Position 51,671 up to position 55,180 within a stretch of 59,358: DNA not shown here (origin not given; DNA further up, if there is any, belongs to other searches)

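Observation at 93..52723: Coding-embedded variant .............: eight identical 13-mers in both orientations, giving recurrent TTVG and PTVV peptides with rare codons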

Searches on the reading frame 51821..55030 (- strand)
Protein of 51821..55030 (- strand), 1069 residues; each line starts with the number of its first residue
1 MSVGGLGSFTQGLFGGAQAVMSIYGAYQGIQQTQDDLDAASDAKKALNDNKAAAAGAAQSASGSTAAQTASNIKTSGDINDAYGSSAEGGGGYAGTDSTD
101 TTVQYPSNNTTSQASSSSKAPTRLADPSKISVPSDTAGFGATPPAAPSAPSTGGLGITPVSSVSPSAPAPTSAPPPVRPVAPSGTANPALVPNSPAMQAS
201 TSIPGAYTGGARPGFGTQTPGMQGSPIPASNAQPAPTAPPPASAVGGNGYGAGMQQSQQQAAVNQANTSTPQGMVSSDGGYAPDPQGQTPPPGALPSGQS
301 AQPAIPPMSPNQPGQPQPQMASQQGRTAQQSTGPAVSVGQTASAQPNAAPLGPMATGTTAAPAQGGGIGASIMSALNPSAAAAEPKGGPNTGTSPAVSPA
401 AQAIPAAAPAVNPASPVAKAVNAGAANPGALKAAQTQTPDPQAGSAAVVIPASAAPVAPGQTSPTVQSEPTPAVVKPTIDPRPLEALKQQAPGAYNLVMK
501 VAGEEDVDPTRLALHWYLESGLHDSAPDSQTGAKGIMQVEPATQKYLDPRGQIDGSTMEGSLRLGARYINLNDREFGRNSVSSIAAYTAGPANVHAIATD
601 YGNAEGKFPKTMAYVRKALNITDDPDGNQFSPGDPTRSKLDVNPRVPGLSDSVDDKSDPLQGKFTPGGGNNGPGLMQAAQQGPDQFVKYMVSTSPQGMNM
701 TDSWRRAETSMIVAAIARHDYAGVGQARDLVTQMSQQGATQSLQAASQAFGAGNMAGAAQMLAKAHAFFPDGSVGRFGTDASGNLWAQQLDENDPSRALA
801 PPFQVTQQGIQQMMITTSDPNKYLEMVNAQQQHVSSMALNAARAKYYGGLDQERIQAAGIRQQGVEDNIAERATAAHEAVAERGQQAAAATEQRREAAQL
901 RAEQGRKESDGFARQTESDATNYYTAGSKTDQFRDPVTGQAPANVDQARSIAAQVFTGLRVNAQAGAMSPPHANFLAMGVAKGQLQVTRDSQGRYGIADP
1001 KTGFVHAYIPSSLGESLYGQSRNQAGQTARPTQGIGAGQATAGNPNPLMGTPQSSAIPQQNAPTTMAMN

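Call 37: search_solved_structures(query=window:51821-55030:-, max_evalue=1)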
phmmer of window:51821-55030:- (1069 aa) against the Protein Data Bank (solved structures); distinct sequences matched with E-value up to 1: 12.
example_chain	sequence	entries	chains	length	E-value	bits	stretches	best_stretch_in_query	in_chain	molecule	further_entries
1qsa_A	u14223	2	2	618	5.3e-05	24.9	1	475-609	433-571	PROTEIN (SOLUBLE LYTIC TRANSGLYCOSYLASE SLT70) | SOLUBLE LYTIC TRANSGLYCOSYLASE SLT70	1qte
5o29_A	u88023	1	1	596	0.00024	22.7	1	526-600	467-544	Transglycosylase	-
6fpn_B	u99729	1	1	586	0.00026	22.6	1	526-600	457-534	Putative soluble lytic murein transglycosylase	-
5o24_A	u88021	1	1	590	0.00027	22.6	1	526-600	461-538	Transglycosylase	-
5o1j_A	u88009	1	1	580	0.00028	22.5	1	526-600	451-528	Putative soluble lytic murein transglycosylase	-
5mpq_A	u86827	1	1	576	0.00028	22.5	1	526-600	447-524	Transglycosylase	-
5o2n_A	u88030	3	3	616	0.00056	21.5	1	527-600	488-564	Transglycosylase | Putative soluble lytic murein transglycosylase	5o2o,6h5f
1sly_A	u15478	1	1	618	0.001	20.6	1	475-609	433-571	70-KDA SOLUBLE LYTIC TRANSGLYCOSYLASE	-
6fbt_A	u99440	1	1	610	0.037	15.5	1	528-596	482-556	Probable soluble lytic transglycosylase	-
5ohu_A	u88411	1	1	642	0.039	15.4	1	528-596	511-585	Soluble lytic murein transglycosylase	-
6fcq_A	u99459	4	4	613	0.043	15.2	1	528-596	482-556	Soluble lytic murein transglycosylase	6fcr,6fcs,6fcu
6fc4_A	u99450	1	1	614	0.043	15.2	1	528-596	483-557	Soluble lytic murein transglycosylase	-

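Call 49: search_protein_families(library=phrogs, max_evalue=0.001, proteins=[window:51821-55030:-])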
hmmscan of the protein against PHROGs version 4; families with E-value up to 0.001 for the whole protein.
window:51821-55030:- (1069 aa): 1 family
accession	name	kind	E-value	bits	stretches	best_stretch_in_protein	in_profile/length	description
phrog_28981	-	other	0.00056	20.6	1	495-596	92-190/210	transglycosylase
